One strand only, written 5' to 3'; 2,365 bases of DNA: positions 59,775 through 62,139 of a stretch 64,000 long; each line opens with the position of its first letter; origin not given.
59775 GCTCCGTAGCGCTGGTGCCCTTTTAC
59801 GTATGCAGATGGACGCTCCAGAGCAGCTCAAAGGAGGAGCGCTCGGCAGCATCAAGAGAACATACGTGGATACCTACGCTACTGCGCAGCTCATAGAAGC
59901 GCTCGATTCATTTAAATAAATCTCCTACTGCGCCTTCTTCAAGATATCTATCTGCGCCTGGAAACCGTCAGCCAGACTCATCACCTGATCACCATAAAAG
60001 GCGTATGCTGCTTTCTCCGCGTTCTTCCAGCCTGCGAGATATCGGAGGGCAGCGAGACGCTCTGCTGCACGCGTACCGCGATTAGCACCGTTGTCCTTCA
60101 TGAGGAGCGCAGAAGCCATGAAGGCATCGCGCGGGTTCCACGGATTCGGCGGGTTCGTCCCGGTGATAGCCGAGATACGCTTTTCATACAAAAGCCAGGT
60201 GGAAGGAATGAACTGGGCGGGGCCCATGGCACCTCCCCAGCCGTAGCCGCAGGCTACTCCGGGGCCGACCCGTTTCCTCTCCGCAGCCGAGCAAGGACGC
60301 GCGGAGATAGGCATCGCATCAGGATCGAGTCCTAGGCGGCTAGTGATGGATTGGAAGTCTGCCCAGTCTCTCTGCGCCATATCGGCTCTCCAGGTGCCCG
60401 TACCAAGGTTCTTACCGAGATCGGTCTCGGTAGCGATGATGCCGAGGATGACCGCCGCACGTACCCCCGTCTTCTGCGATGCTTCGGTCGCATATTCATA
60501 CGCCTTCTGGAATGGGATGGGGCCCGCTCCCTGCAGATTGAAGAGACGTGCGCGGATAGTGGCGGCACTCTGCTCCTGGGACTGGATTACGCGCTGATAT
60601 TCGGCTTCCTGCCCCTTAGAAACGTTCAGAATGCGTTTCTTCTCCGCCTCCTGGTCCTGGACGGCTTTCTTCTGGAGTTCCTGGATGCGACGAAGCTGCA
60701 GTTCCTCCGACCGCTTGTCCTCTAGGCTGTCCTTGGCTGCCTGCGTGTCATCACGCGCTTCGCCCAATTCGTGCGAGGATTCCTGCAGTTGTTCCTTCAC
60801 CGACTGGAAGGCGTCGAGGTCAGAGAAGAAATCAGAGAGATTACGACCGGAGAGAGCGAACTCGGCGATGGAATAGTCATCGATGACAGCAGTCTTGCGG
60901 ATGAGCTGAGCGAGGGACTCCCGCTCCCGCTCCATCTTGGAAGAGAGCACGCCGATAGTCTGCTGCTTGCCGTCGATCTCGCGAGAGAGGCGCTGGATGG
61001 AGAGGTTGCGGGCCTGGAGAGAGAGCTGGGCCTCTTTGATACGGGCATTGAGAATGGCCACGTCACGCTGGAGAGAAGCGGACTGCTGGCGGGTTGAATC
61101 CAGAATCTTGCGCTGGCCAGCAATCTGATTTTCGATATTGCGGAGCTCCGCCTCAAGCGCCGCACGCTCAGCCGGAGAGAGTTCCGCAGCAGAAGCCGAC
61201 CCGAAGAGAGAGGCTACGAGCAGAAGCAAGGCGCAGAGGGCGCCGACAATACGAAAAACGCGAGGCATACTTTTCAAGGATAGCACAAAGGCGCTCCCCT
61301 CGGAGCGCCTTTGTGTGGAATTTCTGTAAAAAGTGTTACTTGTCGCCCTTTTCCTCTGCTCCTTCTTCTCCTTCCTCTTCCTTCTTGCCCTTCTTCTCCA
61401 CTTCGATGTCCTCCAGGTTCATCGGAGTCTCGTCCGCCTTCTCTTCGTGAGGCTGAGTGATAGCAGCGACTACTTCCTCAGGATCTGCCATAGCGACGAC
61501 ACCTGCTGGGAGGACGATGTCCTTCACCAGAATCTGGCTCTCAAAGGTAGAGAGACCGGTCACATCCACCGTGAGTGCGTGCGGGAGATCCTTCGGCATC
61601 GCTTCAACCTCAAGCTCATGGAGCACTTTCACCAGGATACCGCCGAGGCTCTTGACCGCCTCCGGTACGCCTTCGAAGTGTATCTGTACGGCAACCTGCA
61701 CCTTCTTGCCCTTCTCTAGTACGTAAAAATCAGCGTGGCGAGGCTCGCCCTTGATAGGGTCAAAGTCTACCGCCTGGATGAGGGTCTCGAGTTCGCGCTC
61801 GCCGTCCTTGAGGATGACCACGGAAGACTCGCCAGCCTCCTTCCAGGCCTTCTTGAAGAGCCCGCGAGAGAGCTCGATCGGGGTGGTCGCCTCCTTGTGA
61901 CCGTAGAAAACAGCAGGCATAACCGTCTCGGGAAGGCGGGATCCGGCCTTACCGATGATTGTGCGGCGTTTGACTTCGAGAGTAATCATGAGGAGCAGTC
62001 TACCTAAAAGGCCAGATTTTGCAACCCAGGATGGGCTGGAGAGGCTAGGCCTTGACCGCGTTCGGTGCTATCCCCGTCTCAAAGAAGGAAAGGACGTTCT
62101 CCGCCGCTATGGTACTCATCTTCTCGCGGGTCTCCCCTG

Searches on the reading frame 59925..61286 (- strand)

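Call 50: search_protein_families(library=pfam, proteins=[window:59925-61286:-], max_evalue=0.001)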
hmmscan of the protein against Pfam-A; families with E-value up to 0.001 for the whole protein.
window:59925-61286:- (453 aa): 1 family
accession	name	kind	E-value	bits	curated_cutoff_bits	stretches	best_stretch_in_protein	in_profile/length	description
PF13406.11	SLT_2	-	2.1e-08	34.1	24.3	1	350-411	152-211/292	Transglycosylase SLT domain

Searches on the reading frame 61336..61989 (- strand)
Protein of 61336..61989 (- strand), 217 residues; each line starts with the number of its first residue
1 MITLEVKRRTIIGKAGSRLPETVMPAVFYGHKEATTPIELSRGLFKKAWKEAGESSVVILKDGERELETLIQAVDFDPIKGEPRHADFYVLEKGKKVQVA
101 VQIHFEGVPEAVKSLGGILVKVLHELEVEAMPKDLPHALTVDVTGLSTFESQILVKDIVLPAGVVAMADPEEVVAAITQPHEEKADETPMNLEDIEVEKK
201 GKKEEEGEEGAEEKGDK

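Call 50: search_protein_families(library=pfam, proteins=[window:61336-61989:-], max_evalue=0.001)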
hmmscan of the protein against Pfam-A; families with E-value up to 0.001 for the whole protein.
window:61336-61989:- (217 aa): 2 families
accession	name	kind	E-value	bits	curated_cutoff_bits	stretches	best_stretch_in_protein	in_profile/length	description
PF14693.11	Ribosomal_TL5_C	-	1.8e-22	79.9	27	1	96-180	1-83/84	Ribosomal protein TL5, C-terminal domain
PF01386.24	Ribosomal_L25p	-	2.6e-11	44.2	23.6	1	5-88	2-82/82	Ribosomal L25p family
